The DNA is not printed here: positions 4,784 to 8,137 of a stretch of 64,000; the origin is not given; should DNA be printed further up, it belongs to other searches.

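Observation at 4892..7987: Giant protein combining an excisionase/MerR-type HTH with a PE-repeat linker and a 750-residue coiled coil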

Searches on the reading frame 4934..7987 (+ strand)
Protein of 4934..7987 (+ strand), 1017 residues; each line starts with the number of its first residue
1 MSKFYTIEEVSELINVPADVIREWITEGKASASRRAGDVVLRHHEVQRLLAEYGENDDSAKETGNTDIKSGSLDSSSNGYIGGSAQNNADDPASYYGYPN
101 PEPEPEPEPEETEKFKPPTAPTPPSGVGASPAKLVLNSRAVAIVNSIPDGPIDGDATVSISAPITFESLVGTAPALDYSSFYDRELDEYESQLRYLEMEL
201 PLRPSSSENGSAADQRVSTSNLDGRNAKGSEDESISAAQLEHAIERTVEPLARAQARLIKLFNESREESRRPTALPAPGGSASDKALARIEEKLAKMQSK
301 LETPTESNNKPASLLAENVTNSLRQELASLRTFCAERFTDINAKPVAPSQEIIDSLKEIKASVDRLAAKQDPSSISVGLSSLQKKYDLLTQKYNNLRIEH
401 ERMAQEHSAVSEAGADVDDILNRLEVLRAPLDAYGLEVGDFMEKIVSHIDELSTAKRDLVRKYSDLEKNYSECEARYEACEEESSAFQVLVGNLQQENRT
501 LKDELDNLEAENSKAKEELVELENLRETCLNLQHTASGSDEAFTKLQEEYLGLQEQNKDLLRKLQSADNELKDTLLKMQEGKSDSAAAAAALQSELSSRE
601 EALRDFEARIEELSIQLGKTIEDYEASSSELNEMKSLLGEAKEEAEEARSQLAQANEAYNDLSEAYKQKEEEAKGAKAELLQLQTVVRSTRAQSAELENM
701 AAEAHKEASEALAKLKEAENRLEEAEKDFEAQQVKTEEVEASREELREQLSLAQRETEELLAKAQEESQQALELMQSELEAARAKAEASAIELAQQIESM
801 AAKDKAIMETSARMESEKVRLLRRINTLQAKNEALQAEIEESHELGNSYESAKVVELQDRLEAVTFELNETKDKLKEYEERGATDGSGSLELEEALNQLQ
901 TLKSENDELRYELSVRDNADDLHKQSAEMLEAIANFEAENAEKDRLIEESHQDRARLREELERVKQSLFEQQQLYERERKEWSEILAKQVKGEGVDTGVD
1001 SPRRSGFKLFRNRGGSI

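Call 5: search_protein_families(library=pfam, proteins=[window:4934-7987:+], max_evalue=0.01)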
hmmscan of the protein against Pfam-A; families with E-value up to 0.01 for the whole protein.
window:4934-7987:+ (1017 aa): 5 families
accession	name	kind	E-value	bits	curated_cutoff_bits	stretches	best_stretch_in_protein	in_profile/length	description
PF13411.12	MerR_1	-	3e-05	24.5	21.6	1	5-49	1-46/69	MerR HTH family regulatory protein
PF12728.13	HTH_17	-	0.00044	20.9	27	1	4-52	1-49/51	Helix-turn-helix domain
PF07926.17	TPR_MLP1_2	-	0.0035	17.8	36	1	570-680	5-115/129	TPR/MLP1/MLP2-like protein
PF01442.23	Apolipoprotein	-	0.0077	16.4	90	1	915-969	2-54/190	Apolipoprotein A1/A4/E domain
PF04108.17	ATG17_like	-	0.0086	16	43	1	247-454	113-293/355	Autophagy protein ATG17-like domain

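Call 6: search_protein_families(library=ncbifam, proteins=[window:4934-7987:+], max_evalue=0.01)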
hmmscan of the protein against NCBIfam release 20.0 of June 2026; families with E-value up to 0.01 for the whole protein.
window:4934-7987:+ (1017 aa): 9 families
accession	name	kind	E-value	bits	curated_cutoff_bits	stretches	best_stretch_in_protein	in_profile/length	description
TIGR02168.1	SMC_prok_B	equivalog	2.8e-11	42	567.35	1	378-604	736-959/1181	chromosome segregation protein SMC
NF045487.1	ASRP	equivalog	6.3e-09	35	300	2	230-533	192-466/593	archaea-specific SMC-related protein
TIGR02169.1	SMC_prok_A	equivalog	6.6e-09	34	729.4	1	443-684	699-931/1165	chromosome segregation protein SMC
NF041034.1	Rad50_Sulf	equivalog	5.3e-07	27.9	1000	1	351-723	352-707/872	DNA double-strand break repair ATPase Rad50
TIGR04211.1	SH3_and_anchor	equivalog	0.00069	19.3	65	1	465-562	63-160/198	TIGR04211 family SH3 domain-containing protein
TIGR01764.1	excise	domain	0.0013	19.1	28.8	1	4-34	1-31/49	excisionase family DNA-binding protein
NF033930.1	pneumo_PspA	exception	0.0014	17.4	850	1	632-878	96-349/659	pneumococcal surface protein A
TIGR04523.1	Mplasa_alph_rch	subfamily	0.002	16.1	270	0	287-524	316-545/745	helix-rich protein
NF003034.1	PRK03918.1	equivalog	0.0021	16.1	700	1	440-584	200-336/878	DNA double-strand break repair ATPase Rad50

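Call 7: find_homologous_proteins(query=window:4934-7987:+, max_evalue=0.00001)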
Query window:4934-7987:+ (1017 aa): 22 proteins with E <= 0.00001 among 8000 candidates.
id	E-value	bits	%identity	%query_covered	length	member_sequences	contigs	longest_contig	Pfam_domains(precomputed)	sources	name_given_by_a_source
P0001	0.0e+0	2104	100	100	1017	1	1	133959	-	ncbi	ncbi:MAG: hypothetical protein ACI38Q_03250 [Candidatus Bruticola sp.]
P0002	0.0e+0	1616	79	100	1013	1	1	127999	PF28159.1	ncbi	ncbi:MAG: hypothetical protein ACI376_05255 [Candidatus Bruticola sp.]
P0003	0.0e+0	1283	65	100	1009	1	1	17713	PF13411.13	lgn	-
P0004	0.0e+0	1280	65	100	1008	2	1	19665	PF13411.13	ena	-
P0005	0.0e+0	1277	65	100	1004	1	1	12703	PF13411.13,PF24161.2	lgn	-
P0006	0.0e+0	1276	65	100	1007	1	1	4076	PF13411.13,PF24161.2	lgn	-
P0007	0.0e+0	1275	64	100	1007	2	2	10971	PF13411.13,PF24161.2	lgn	-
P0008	0.0e+0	1274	65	100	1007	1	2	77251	PF13411.13,PF24161.2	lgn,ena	-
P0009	0.0e+0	1274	64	100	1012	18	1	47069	PF13411.13,PF28422.1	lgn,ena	-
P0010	0.0e+0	1272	65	100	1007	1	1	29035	PF13411.13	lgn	-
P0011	0.0e+0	1271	64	100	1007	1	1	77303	PF13411.13,PF24161.2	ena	-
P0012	0.0e+0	1271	64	100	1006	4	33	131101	PF13411.13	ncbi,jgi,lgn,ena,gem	-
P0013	0.0e+0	1269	64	100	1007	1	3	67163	PF13411.13,PF24161.2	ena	-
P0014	0.0e+0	1261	64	100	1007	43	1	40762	PF13411.13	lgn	-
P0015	0.0e+0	1257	63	100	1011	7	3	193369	PF13411.13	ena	-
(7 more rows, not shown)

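Call 12: find_related_loci(query=A1, collection=genome_contigs, flank=10000)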
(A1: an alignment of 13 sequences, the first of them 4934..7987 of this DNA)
Query A1 (1017 aa) in genome_contigs; peptide patterns used: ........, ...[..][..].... (x = any residue, [..] = any of these).
157 stretches matched a pattern; 14 encode a relative of the query (tblastn E <= 1e-3); 10 distinct loci.
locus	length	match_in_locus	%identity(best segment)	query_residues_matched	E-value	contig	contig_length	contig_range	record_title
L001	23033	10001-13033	63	1-1017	0e+0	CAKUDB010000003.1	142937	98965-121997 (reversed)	MAG: uncultured bacterium isolate REFINED_METABAT215_TOP10_CONTIGS_1500_ASSEMBLY_K77_MERGED__Hadza_MoBio_hadza-E-H_K_21_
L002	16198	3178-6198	64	1-1017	0e+0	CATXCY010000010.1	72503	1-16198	MAG TPA_asm: uncultured bacterium isolate ERR9578292_bin.24_MetaWRAP_v1.3_MAG genome assembly, contig: ERZ18533963.250,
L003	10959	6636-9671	64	1-1017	0e+0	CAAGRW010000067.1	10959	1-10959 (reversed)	MAG TPA_asm: Candidatus Riflebacteria bacterium, isolate HGM23016, WGS project CAAGRW010000000 data, contig: SRS883029_5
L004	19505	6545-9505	61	1-1017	0e+0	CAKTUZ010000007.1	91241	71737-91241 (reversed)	MAG: uncultured bacterium isolate REFINED_METABAT215_TOP10_CONTIGS_1500_ASSEMBLY_K77_MERGED__Hadza_PheChl_Fiber-Hadza-Ne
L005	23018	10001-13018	64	1-1017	0e+0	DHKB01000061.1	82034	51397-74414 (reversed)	MAG TPA_asm: bacterium UBP9_UBA4705 isolate UBA4705 UBA4705_contig_5792, whole genome shotgun sequence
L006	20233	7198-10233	64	1-1017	0e+0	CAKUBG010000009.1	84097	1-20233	MAG: uncultured bacterium isolate REFINED_METABAT215_TOP10_CONTIGS_1500_ASSEMBLY_K77_MERGED__Hadza_MoBio_hadza-E-H_F_8_2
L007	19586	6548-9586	79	1-1017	0e+0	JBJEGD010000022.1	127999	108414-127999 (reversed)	MAG: Candidatus Bruticola sp. isolate LOHA09_bin.039 NODE_37_length_127999_cov_9.788400, whole genome shotgun sequence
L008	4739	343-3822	45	1-1017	0e+0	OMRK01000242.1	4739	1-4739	uncultured bacterium isolate RUG807 genome assembly, contig: k87_35511105, whole genome shotgun sequence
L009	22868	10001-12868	43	1-1014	0e+0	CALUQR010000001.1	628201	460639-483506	MAG: Candidatus Eremiobacteraeota bacterium isolate BRZ_DV__bin14 genome assembly, contig: BRZ_DV_NODE_4_length_628201_c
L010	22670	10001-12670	35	1-1017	1e-87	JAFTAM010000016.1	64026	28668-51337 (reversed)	Bacterium isolate RGIG3641 Goat_Rumen.Co__c256330, whole genome shotgun sequence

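Call 41: predict_structure(alignment_id=A1)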
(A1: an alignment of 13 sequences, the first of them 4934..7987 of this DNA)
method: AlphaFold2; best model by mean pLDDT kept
length: 1017 residues; sequences in the alignment: 13
mean_pLDDT: 63.7   pTM: 0.22
mean pLDDT of the five models: 63.7, 60.0, 59.8, 59.6, 58.6
residues with pLDDT >= 90: 2; 70-90: 513; 50-70: 226; < 50: 276
segments of 3 or more residues with pLDDT < 50: 1-4, 54-91, 94-182, 202-236, 269-283, 300-311, 343-345, 368-371, 373-377, 411-418, 429-431, 433-437, 689-700, 885-889, 994-1017
pLDDT, mean of each block of 10 residues (from residue 1): 63 77 71 63 68 46 29 27 34 44 36 32 30 28 29 31 38 39 59 68 37 28 29 47 63 71 61 36 54 59 41 56 69 63 52 73 56 47 78 86 68 49 54 49 72 79 81 81 79 86 86 82 75 56 68 78 78 71 60 77 79 78 76 75 75 76 76 66 51 42 57 73 79 79 80 81 83 81 79 78 75 79 86 84 61 78 86 79 52 72 82 59 67 82 84 87 88 86 76 45 35 33
secondary structure, 60 per line:
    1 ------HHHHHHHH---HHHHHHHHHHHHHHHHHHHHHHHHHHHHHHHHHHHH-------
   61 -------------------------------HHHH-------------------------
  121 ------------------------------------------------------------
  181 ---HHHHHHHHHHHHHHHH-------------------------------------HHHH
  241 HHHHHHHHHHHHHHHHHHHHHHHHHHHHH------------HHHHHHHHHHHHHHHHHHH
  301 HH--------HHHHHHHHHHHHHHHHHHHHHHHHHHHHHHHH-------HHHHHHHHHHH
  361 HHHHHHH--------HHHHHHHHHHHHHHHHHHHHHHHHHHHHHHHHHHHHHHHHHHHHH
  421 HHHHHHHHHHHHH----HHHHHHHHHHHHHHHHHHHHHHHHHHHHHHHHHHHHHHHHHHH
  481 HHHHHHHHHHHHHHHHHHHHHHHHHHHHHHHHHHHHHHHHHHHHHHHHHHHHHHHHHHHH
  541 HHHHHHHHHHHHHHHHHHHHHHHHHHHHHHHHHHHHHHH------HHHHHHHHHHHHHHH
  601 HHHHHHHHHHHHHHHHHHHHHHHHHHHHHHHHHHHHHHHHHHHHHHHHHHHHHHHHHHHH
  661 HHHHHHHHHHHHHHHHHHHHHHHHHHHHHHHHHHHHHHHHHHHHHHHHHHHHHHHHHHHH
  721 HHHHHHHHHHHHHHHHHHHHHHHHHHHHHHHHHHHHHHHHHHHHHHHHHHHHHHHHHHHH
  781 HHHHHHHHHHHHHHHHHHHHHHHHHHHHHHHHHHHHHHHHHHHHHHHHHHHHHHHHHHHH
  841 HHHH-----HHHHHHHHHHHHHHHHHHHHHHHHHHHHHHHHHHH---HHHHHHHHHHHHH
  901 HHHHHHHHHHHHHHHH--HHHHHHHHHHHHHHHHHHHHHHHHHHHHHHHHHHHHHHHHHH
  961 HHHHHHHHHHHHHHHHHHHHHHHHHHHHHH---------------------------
elements in order (helices of 4 or more, strands of 3 or more residues): H7-14 H18-53 H92-95 H184-199 H237-269 H282-302 H311-342 H350-367 H376-433 H438-579 H586-844 H850-884 H888-916 H919-990

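Call 62: find_homologous_proteins(query=A7, max_evalue=1e-10)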
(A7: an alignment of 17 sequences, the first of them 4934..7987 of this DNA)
Query A7 (17 sequences) (1017 aa, profile of the alignment): 23 proteins with E <= 1e-10 among 8000 candidates.
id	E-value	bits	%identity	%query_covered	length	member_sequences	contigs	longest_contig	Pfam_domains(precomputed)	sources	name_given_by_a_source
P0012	0.0e+0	1062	64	100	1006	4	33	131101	PF13411.13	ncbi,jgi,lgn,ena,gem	-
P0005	0.0e+0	1057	65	100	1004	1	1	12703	PF13411.13,PF24161.2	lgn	-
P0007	0.0e+0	1057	64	100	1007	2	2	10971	PF13411.13,PF24161.2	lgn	-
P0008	0.0e+0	1057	65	100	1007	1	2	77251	PF13411.13,PF24161.2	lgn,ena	-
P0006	0.0e+0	1055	65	100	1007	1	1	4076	PF13411.13,PF24161.2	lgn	-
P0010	0.0e+0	1051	65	100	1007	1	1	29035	PF13411.13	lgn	-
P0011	0.0e+0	1047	64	100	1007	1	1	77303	PF13411.13,PF24161.2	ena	-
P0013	0.0e+0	1046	64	100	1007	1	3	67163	PF13411.13,PF24161.2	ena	-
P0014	0.0e+0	1046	64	100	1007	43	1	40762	PF13411.13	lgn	-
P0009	0.0e+0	1045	64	100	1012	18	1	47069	PF13411.13,PF28422.1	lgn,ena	-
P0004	0.0e+0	1042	65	100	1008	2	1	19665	PF13411.13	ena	-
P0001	0.0e+0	1038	100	100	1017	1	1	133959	-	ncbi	ncbi:MAG: hypothetical protein ACI38Q_03250 [Candidatus Bruticola sp.]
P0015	0.0e+0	1031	63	100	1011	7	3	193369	PF13411.13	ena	-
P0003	0.0e+0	1025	65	100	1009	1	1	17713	PF13411.13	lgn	-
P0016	6.2e-292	990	61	100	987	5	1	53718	PF13411.13,PF24161.2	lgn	-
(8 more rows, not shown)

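Call 72: search_protein_families(library=padloc, proteins=[window:4934-7987:+], max_evalue=0.001)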
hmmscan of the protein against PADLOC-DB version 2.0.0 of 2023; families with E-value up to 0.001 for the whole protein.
window:4934-7987:+ (1017 aa): 6 families
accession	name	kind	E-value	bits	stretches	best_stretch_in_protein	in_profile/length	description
PDLC04133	mad1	-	1.8e-05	23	1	1-57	2-58/60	mads_1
PDLC00519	JetC1|JetC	-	0.00017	17.9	1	377-528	616-763/1097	DUF3584 domain; MukB-like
PDLC03868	LmuB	-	0.00027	17.4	1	573-814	239-468/1035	-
PDLC00551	JetC2|JetC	-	0.00028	16.8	0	286-616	749-1055/1365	DUF3584 domain; MukB-like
PDLC00580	JetC3|JetC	-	0.00036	16.9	1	622-880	189-444/1068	DUF3584 domain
PDLC03859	LmuB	-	0.00065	17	1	287-685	195-487/611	-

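Call 73: search_protein_families(library=phrogs, proteins=[window:4934-7987:+], max_evalue=0.001)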
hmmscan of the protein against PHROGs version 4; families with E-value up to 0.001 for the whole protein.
window:4934-7987:+ (1017 aa): 0 families
